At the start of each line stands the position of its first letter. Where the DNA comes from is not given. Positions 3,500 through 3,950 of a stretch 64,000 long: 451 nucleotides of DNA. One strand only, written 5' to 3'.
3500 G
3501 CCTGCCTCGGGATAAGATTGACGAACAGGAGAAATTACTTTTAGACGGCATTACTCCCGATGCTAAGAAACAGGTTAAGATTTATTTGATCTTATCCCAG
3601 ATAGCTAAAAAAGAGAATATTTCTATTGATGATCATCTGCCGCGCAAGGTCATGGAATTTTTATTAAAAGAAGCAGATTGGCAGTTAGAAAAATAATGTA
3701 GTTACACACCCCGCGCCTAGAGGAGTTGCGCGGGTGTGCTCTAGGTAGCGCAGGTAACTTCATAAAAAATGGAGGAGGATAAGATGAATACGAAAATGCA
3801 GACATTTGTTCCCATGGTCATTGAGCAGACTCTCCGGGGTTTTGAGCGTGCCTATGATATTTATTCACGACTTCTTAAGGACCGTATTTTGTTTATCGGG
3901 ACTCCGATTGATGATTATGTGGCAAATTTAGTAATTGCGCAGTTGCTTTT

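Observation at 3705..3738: Palindromic hairpin motif recurring at two loci with a compensatory base-pair change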

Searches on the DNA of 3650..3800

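Call 24: search_rna_families(source=window, start=3650, end=3800, threshold=evalue, max_evalue=10)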
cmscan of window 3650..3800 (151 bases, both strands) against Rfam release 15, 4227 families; matches with E-value up to 10: 7.
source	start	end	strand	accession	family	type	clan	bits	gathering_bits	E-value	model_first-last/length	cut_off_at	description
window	3650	3729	-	RF02181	ST7-AS2_1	Gene; lncRNA;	-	20.8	80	0.02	1-72/72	no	ST7 antisense RNA 2 conserved region 1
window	3706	3737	+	RF01523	TB10Cs1H2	Gene; snRNA; snoRNA; HACA-box;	-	16.6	50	0.41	15-46/63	no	Trypanosomatid snoRNA TB10Cs1H2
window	3705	3738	+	RF01004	mir-557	Gene; miRNA;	-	15.2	93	0.64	18-54/69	no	mir-557 microRNA precursor family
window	3701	3798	-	RF02344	ar14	Gene; sRNA;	-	13.8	58.8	0.96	1-123/123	no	Alphaproteobacterial ar14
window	3732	3771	+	RF03057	nhaA-I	Cis-reg; riboswitch;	-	12.6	37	1.8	1-55/55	no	nhaA-I RNA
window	3720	3783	+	RF01905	HOTAIR_2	Gene; lncRNA;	-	10.5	60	2.2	1-69/69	no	HOTAIR conserved region 2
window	3668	3693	+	RF01884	LINC00901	Gene; lncRNA;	-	9.7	55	7.3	127-152/152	no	Non-coding RNA BC040587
